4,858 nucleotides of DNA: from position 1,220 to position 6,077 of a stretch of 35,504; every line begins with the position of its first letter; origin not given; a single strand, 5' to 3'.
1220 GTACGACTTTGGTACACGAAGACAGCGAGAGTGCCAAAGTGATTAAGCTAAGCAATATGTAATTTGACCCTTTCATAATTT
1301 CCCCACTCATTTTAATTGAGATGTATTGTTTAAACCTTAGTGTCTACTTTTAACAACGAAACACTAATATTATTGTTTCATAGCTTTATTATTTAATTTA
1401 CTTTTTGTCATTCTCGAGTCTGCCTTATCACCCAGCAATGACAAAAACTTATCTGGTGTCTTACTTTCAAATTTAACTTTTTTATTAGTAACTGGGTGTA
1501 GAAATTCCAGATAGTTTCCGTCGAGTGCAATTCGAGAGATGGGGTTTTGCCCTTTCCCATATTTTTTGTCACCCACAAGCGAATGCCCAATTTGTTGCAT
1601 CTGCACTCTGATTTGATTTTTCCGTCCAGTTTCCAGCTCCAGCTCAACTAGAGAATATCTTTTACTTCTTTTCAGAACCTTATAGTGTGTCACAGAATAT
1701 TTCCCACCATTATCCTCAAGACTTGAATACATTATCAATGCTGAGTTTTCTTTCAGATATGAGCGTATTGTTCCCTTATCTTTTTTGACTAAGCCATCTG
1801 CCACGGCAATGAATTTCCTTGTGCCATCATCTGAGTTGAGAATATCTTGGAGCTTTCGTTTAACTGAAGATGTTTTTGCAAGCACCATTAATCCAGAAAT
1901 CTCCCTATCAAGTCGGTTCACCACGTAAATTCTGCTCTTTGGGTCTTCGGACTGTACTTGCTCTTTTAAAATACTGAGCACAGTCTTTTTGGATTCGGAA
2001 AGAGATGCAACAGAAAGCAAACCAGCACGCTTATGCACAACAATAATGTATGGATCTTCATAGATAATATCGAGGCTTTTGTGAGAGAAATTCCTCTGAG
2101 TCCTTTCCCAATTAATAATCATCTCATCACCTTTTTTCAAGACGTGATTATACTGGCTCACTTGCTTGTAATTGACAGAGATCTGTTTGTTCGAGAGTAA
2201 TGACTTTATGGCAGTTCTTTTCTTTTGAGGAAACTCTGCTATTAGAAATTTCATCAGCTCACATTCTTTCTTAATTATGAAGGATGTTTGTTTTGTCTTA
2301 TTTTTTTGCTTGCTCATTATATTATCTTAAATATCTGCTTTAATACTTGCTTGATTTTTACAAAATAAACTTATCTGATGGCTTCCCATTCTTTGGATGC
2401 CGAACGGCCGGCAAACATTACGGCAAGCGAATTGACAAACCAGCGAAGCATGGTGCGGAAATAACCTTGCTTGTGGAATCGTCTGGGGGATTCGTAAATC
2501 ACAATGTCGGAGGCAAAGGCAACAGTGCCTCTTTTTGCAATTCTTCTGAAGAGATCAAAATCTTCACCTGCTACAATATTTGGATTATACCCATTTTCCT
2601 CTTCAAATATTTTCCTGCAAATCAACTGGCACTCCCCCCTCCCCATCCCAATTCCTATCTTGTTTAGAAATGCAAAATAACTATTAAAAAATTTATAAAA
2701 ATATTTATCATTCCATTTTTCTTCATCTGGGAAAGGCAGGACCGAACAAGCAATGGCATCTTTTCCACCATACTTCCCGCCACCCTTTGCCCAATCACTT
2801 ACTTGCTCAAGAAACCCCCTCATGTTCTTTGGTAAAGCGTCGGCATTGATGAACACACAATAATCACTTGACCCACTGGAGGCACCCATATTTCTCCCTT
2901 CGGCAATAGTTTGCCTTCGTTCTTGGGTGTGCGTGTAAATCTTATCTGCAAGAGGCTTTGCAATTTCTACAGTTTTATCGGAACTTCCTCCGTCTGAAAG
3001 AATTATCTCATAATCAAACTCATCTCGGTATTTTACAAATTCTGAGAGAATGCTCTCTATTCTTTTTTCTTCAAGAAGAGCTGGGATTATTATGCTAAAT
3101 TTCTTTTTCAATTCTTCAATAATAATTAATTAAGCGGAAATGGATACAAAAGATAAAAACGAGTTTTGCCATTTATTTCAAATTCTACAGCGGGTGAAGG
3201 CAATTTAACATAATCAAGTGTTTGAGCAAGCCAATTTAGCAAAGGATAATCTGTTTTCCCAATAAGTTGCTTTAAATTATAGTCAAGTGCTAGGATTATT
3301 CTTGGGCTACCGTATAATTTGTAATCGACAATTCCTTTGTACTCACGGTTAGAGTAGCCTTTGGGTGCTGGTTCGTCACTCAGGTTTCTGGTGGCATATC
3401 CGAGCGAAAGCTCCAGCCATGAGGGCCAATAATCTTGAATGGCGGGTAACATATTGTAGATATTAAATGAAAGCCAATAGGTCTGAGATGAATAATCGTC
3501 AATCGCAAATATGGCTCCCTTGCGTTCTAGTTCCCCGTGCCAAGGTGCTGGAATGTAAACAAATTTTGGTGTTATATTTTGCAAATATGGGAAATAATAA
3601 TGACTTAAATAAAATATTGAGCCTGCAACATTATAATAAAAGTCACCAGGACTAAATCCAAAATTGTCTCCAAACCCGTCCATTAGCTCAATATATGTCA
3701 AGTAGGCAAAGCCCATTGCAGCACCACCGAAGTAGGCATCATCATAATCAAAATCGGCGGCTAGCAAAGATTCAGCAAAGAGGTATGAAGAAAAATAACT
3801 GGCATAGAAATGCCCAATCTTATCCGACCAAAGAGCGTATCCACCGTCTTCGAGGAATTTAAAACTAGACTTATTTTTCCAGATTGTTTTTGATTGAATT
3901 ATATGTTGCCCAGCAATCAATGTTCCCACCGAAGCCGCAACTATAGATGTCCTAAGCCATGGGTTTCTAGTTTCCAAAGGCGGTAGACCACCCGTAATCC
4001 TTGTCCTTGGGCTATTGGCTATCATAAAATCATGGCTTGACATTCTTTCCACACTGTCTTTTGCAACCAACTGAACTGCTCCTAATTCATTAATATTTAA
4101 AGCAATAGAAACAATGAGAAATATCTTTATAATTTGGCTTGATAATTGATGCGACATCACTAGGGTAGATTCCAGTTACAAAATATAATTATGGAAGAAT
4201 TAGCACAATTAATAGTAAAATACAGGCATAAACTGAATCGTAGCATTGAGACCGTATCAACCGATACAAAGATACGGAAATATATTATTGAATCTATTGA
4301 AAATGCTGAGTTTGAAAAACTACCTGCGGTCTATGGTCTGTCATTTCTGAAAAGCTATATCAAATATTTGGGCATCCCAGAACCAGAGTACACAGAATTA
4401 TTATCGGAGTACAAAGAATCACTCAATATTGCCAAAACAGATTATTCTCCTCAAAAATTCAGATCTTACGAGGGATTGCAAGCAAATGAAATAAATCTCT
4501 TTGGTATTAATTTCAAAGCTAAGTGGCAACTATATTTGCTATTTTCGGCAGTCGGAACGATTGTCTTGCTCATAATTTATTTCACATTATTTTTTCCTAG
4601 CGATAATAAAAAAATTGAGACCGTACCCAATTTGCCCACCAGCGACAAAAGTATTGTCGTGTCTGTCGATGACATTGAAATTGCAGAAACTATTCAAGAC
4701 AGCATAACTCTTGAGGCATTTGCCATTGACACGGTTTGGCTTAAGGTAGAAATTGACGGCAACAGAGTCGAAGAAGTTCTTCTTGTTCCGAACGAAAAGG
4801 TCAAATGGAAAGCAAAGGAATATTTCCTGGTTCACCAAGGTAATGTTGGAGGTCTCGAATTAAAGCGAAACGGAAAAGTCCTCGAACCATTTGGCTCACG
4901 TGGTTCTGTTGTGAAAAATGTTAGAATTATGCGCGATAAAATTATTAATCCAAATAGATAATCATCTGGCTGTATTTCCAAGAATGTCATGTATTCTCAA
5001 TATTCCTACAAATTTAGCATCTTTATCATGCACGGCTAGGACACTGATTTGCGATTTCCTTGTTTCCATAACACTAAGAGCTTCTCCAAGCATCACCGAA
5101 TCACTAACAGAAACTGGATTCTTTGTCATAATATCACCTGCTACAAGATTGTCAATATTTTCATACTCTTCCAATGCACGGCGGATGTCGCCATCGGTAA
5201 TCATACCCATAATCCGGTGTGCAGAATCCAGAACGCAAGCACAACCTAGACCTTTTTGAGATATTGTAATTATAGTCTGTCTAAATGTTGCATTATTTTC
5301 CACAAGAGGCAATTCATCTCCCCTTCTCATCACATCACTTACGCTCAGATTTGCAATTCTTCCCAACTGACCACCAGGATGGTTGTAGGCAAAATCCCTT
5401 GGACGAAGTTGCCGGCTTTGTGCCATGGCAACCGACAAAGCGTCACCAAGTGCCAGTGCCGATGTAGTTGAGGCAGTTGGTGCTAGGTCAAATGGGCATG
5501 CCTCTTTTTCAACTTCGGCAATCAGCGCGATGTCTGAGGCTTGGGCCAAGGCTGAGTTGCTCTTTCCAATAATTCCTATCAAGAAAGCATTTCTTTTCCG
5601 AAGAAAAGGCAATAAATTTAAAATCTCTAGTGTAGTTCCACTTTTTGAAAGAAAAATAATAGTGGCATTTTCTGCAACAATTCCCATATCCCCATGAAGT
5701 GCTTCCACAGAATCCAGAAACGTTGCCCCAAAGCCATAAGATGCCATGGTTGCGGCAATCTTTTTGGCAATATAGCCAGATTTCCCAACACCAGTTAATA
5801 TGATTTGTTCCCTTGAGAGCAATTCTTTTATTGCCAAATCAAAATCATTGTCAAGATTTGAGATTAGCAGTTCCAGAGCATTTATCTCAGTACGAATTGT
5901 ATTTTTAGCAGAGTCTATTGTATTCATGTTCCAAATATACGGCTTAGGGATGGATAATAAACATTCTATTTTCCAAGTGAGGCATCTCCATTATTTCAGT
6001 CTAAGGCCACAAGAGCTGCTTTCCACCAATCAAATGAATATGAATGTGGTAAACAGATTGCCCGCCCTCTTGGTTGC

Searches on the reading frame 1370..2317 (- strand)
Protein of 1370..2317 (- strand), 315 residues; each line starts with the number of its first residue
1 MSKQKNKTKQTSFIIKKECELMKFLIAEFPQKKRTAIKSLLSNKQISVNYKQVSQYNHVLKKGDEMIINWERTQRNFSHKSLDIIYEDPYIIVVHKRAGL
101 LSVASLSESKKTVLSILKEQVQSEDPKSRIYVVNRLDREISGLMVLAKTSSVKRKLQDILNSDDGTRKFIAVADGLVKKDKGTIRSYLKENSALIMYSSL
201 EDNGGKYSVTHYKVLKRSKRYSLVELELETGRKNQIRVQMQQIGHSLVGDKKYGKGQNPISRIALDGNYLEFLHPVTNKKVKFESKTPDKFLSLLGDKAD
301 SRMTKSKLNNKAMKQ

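Call 43: search_protein_families(library=pfam, proteins=[window:1370-2317:-], max_evalue=0.0001)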
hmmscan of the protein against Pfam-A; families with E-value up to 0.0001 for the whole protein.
window:1370-2317:- (315 aa): 1 family
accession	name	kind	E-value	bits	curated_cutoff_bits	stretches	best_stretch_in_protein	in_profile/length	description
PF00849.27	PseudoU_synth_2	-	4.8e-29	102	26.8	1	91-242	2-152/152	RNA pseudouridylate synthase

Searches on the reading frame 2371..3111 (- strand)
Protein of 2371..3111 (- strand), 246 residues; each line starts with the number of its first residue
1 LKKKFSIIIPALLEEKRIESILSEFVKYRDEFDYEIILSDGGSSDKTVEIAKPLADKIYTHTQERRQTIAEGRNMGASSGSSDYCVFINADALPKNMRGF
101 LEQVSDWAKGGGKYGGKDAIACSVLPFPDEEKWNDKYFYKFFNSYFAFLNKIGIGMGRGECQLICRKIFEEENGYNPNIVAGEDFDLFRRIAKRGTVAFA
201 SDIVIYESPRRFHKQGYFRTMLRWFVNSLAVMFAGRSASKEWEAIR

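Call 43: search_protein_families(library=pfam, proteins=[window:2371-3111:-], max_evalue=0.0001)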
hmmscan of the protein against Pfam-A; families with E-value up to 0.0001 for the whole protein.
window:2371-3111:- (246 aa): 3 families
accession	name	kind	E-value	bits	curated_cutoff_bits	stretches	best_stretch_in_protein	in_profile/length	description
PF00535.33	Glycos_transf_2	-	3.7e-17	63.2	23.3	1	6-171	1-166/168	Glycosyl transferase family 2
PF10111.15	Glyco_tranf_2_2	-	8e-13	48.9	27.3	1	6-93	1-93/276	Glycosyltransferase like family 2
PF13641.12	Glyco_tranf_2_3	-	5.1e-06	27.1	27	1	5-225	3-228/230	Glycosyltransferase like family 2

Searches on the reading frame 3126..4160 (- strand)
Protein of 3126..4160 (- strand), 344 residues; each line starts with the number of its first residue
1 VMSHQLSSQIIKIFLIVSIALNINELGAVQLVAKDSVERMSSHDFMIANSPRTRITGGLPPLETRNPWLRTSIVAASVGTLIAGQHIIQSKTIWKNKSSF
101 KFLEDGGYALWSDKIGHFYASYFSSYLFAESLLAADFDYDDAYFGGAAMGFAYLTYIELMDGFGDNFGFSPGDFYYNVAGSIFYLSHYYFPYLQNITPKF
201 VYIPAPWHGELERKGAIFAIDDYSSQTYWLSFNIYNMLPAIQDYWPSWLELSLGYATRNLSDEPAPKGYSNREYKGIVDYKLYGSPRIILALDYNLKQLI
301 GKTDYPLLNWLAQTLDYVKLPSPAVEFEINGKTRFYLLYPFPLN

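Call 43: search_protein_families(library=pfam, proteins=[window:3126-4160:-], max_evalue=0.0001)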
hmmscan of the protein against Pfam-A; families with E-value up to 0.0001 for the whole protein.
window:3126-4160:- (344 aa): 1 family
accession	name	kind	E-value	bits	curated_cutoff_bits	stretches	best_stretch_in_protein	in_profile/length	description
PF10043.14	DUF2279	-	4.6e-11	43.7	28.6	1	104-183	6-85/91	Predicted periplasmic lipoprotein (DUF2279)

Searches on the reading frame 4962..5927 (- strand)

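Call 43: search_protein_families(library=pfam, proteins=[window:4962-5927:-], max_evalue=0.0001)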
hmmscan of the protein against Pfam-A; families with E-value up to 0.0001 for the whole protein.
window:4962-5927:- (321 aa): 2 families
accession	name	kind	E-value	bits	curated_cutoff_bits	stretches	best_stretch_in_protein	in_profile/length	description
PF01380.27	SIS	-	3e-20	72.8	25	1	36-166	2-130/131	SIS domain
PF00571.33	CBS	-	4e-18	65.9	24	2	263-316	1-52/57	CBS domain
